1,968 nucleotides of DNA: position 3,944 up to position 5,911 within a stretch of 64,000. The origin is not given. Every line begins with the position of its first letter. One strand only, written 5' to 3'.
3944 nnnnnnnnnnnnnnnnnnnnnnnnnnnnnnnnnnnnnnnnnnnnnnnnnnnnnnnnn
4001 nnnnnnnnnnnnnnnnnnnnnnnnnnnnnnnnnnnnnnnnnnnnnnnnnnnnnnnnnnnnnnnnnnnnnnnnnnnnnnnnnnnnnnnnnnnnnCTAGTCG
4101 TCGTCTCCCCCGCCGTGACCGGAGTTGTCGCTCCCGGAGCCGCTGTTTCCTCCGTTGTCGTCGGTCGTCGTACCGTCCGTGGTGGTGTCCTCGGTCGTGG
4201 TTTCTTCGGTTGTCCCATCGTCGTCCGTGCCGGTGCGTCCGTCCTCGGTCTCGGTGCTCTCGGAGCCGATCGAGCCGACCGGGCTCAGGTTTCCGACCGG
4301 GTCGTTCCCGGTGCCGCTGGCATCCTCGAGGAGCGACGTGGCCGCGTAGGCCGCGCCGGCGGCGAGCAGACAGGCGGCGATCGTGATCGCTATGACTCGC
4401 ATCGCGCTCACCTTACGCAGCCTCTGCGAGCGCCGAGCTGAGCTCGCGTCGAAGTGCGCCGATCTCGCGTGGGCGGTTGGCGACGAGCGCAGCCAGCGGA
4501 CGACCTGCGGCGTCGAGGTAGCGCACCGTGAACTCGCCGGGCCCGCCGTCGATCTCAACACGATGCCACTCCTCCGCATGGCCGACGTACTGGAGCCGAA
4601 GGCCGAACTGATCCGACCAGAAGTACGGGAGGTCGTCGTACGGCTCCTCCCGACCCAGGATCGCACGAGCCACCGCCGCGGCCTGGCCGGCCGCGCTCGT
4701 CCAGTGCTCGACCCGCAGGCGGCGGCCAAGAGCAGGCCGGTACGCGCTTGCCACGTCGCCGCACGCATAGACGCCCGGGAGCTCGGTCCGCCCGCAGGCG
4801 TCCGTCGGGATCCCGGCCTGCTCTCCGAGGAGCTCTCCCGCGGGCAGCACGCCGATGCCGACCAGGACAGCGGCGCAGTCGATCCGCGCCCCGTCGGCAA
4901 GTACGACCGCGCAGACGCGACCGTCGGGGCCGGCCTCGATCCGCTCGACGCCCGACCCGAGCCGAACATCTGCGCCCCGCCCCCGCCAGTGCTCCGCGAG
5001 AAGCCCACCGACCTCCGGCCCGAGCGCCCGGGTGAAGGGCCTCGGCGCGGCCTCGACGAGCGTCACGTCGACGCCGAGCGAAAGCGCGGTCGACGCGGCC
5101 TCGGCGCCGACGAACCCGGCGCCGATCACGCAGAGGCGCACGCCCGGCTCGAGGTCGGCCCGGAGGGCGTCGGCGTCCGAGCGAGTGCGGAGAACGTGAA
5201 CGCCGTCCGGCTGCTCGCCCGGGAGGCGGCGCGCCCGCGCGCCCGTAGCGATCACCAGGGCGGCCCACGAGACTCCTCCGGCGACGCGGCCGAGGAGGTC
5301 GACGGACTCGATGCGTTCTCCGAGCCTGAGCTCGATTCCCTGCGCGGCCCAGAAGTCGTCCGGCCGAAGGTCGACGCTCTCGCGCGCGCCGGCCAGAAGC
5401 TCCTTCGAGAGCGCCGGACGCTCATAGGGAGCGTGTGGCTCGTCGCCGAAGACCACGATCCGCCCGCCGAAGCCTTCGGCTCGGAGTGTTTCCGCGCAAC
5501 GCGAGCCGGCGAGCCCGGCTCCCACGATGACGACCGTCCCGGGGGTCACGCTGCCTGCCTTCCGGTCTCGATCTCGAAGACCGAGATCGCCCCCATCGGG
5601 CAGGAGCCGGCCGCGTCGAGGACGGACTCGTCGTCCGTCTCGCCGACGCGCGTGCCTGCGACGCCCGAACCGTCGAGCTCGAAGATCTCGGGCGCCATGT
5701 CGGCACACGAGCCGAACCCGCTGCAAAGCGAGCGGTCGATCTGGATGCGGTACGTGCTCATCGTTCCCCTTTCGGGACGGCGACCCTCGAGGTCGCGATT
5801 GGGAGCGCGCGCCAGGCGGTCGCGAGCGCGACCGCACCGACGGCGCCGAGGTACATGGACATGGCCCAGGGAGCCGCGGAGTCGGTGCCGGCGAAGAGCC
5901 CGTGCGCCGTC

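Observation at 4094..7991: Seven-gene translationally coupled operon: a split NAD(P)H-to-extracytosol electron-transfer chain with ApbE and three exported low-complexity proteins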

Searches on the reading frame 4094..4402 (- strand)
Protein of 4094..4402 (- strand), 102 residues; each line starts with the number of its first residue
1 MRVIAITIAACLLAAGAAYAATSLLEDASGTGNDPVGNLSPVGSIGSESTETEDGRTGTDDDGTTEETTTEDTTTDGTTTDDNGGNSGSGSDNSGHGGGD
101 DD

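Call 3: search_protein_families(library=pfam, proteins=[window:4094-4402:-], max_evalue=0.01)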
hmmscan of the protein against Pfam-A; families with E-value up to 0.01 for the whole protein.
window:4094-4402:- (102 aa): 0 families

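Call 5: search_protein_families(library=ncbifam, proteins=[window:4094-4402:-], max_evalue=0.01)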
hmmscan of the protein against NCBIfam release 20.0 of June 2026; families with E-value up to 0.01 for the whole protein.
window:4094-4402:- (102 aa): 1 family
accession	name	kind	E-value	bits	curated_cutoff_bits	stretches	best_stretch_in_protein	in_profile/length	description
NF046080.1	PID_CTERM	domain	0.0038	17.1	26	1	10-25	8-23/25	PID-CTERM protein-sorting domain-containing protein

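Call 55: search_protein_families(library=pfam, proteins=[window:4097-4402:-], max_evalue=10)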
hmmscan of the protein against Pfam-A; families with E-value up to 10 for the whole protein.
window:4097-4402:- (102 aa): 0 families

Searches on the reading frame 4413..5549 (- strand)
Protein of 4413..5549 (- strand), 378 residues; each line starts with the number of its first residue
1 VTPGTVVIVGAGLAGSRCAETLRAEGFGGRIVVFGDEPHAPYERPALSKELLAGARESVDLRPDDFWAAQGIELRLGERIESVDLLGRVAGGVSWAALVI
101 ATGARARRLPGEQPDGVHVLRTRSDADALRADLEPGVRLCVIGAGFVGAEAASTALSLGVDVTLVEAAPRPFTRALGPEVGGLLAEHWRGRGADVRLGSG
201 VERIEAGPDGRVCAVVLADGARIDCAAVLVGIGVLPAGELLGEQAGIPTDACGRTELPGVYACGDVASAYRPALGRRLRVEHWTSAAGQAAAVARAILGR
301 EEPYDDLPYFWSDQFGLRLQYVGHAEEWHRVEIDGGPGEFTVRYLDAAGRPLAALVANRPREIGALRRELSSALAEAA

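Call 3: search_protein_families(library=pfam, proteins=[window:4413-5549:-], max_evalue=0.01)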
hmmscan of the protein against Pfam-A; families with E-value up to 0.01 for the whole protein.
window:4413-5549:- (378 aa): 13 families
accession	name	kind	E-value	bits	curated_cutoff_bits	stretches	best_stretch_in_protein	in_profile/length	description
PF07992.20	Pyr_redox_2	-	2.7e-56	191.6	26.1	1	5-290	2-291/291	Pyridine nucleotide-disulphide oxidoreductase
PF00070.33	Pyr_redox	-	4.9e-21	75.5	22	1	138-219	1-81/82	Pyridine nucleotide-disulphide oxidoreductase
PF14759.12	Reductase_C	-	6.1e-12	46.3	25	1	309-371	1-64/85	Reductase C-terminal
PF13450.12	NAD_binding_8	-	1.5e-08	35.2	21.9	2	141-184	1-44/68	NAD(P)-binding Rossmann-like domain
PF01262.27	AlaDh_PNT_C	-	5.1e-08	33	23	1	138-169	30-61/214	Alanine dehydrogenase/PNT, C-terminal domain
PF01266.30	DAO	-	1.8e-07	31.5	27.9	1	139-171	2-34/353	FAD dependent oxidoreductase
PF00890.30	FAD_binding_2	-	8e-06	25.7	20.4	0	241-271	367-404/414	FAD binding domain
PF02737.24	3HCDH_N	-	0.0003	21.2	22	0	140-175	3-38/180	3-hydroxyacyl-CoA dehydrogenase, NAD binding domain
PF01134.28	GIDA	-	0.00067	19.3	22.1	0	139-166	2-29/391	Glucose inhibited division protein A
PF02826.25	2-Hacid_dh_C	-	0.00092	19.1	25.1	0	136-170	36-70/178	D-isomer specific 2-hydroxyacid dehydrogenase, NAD binding domain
PF13241.12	NAD_binding_7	-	0.0013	19.7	22.1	0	138-169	9-40/104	Putative NAD(P)-binding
PF13454.12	NAD_binding_9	-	0.0043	17.5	21.8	0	7-42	1-36/155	FAD-NAD(P)-binding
PF05834.18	Lycopene_cycl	-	0.0072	15.9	23.4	0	6-34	2-30/380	Lycopene cyclase protein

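Call 5: search_protein_families(library=ncbifam, proteins=[window:4413-5549:-], max_evalue=0.01)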
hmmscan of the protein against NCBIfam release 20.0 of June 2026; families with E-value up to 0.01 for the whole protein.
window:4413-5549:- (378 aa): 63 families (the best 25 are shown)
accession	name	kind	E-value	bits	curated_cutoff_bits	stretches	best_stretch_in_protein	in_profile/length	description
NF041682.1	ant_diox_AndAa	equivalog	1.8e-78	264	650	1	4-373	4-387/406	anthranilate 1,2-dioxygenase system ferredoxin--NAD(+) reductase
NF042949.2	3PPDioc_HcaD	equivalog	3.3e-74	249.9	450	1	5-371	3-379/386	3-phenylpropionate/cinnamic acid dioxygenase ferredoxin--NAD(+) reductase subunit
NF007286.0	PRK09754.1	equivalog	6.5e-57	193.1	447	1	3-373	3-382/400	phenylpropionate dioxygenase ferredoxin reductase subunit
TIGR02374.1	nitri_red_nirB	equivalog_domain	2.6e-35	122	578.35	1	6-305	1-310/794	nitrite reductase large subunit NirB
NF045765.1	PhenlGlyoxDHPadH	equivalog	1.1e-25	90.4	475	1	7-278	6-288/416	NADH-dependent phenylglyoxylate dehydrogenase subunit epsilon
NF007123.0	PRK09564.1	equivalog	7.9e-21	74.2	458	1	96-304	105-321/444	CoA-disulfide reductase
TIGR03385.1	CoA_CoA_reduc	equivalog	1.5e-20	73.4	578.8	1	6-303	2-319/439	CoA-disulfide reductase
NF011565.0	PRK14989.1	subfamily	8.8e-19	67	883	1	5-269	5-285/847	nitrite reductase large subunit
NF003437.0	PRK04965.1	equivalog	2.1e-18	66.5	392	1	5-268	4-276/378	NADH:flavorubredoxin reductase NorW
TIGR01350.1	lipoamide_DH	equivalog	1.3e-17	63.7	408.8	1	94-270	131-312/461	dihydrolipoyl dehydrogenase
NF005883.0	PRK07845.1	equivalog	4.5e-17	62.2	479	1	97-269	142-316/466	NAD(P)H-quinone dehydrogenase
NF046103.1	NOXase_Strep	equivalog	1.2e-14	54.1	600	1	95-277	102-291/442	H2O-forming NADH oxidase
NF005884.0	PRK07846.1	equivalog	1.4e-14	53.5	501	1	94-271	130-308/454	mycothione reductase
NF004991.0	PRK06370.1-3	subfamily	6.3e-14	51.4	620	1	68-271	137-346/509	FAD-containing oxidoreductase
TIGR03452.1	mycothione_red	equivalog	2.2e-13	49.9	635.65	1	93-271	130-309/452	mycothione reductase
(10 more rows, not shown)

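Call 37: search_solved_structures(query=window:4413-5549:-, max_evalue=1e-20)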
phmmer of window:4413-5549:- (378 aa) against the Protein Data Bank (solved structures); distinct sequences matched with E-value up to 1e-20: 22.
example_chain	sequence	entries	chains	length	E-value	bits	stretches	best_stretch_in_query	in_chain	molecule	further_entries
6tuk_B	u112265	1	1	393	7.6e-63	216.2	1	6-365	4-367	Putative oxidoreductase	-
3lxd_A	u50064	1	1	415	1.3e-60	208.8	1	5-353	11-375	FAD-dependent pyridine nucleotide-disulphide oxidoreductase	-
3fg2_P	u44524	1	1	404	1.3e-57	199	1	5-350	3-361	Putative rubredoxin reductase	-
1d7y_A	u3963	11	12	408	9.6e-54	186.2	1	5-371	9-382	FERREDOXIN REDUCTASE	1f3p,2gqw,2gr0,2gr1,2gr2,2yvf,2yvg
4h4t_A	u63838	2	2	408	1.6e-53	185.5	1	5-371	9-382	Biphenyl dioxygenase ferredoxin reductase subunit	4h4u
4h4p_A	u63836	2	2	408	2.1e-53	185.1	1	5-371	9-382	Biphenyl dioxygenase ferredoxin reductase subunit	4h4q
4h4z_A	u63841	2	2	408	4e-53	184.2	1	5-371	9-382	Biphenyl dioxygenase ferredoxin reductase subunit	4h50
3ef6_A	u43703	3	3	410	4.8e-53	183.9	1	6-365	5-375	Toluene 1,2-dioxygenase system ferredoxin--NAD(+) reductase | TodA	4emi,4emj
4h4x_A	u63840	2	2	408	1.4e-52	182.4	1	5-371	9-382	Biphenyl dioxygenase ferredoxin reductase subunit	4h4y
4h4r_A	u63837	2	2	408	1.7e-52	182.1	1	5-371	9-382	Biphenyl dioxygenase ferredoxin reductase subunit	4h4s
2gr3_A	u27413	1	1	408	1.7e-52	182.1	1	5-371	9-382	ferredoxin reductase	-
4h4v_A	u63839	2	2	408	2.8e-52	181.4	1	5-371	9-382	Biphenyl dioxygenase ferredoxin reductase subunit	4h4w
3lb8_A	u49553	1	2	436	3e-50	174.7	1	5-368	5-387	Putidaredoxin reductase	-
1q1r_A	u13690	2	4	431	3.4e-50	174.5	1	5-368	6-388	Putidaredoxin reductase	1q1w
6krt_A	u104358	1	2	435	7.1e-35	124.1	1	7-324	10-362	monodehydroascorbate reductase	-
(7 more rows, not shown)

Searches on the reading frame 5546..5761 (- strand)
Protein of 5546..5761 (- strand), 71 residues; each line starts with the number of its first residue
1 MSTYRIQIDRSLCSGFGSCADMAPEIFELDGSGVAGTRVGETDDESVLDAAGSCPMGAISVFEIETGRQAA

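Call 3: search_protein_families(library=pfam, proteins=[window:5546-5761:-], max_evalue=0.01)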
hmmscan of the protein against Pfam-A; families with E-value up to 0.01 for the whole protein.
window:5546-5761:- (71 aa): 3 families
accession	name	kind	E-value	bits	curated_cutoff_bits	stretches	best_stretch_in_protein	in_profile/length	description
PF13459.11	Fer4_15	-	1.2e-12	48.7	22.4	1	6-61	1-66/66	4Fe-4S single cluster domain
PF13370.11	Fer4_13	-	4e-10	40.7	24.5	1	8-61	1-58/58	4Fe-4S single cluster domain of Ferredoxin I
PF06902.16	Fer4_19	-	9.3e-07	29.2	24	1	5-62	7-62/64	Divergent 4Fe-4S mono-cluster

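Call 5: search_protein_families(library=ncbifam, proteins=[window:5546-5761:-], max_evalue=0.01)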
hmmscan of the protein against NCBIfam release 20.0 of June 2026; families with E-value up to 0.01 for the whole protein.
window:5546-5761:- (71 aa): 0 families

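Call 38: search_solved_structures(query=window:5546-5761:-, max_evalue=0.01, show_alignments=2)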
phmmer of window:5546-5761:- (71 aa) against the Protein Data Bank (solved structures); distinct sequences matched with E-value up to 0.01: 8.
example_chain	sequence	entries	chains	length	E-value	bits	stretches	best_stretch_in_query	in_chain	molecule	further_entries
1rof_A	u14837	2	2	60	7e-10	42.2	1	5-62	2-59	FERREDOXIN | FERREDOXIN(A)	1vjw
2z8q_A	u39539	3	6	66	3.6e-07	33.7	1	4-63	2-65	Ferredoxin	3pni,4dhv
1siz_A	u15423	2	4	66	4.9e-07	33.2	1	4-63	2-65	Ferredoxin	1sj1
6mcw_A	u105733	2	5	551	3.7e-06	30.5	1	3-61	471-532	Cytochrome P450 51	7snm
1dwl_A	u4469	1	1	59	4.8e-05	26.9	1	6-60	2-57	FERREDOXIN I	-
4id8_A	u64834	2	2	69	6.8e-05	26.5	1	5-63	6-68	Putative ferredoxin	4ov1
8amp_A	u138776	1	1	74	0.00014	25.5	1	4-63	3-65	Possible ferredoxin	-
1iqz_A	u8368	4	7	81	0.0052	20.5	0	8-42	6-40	Ferredoxin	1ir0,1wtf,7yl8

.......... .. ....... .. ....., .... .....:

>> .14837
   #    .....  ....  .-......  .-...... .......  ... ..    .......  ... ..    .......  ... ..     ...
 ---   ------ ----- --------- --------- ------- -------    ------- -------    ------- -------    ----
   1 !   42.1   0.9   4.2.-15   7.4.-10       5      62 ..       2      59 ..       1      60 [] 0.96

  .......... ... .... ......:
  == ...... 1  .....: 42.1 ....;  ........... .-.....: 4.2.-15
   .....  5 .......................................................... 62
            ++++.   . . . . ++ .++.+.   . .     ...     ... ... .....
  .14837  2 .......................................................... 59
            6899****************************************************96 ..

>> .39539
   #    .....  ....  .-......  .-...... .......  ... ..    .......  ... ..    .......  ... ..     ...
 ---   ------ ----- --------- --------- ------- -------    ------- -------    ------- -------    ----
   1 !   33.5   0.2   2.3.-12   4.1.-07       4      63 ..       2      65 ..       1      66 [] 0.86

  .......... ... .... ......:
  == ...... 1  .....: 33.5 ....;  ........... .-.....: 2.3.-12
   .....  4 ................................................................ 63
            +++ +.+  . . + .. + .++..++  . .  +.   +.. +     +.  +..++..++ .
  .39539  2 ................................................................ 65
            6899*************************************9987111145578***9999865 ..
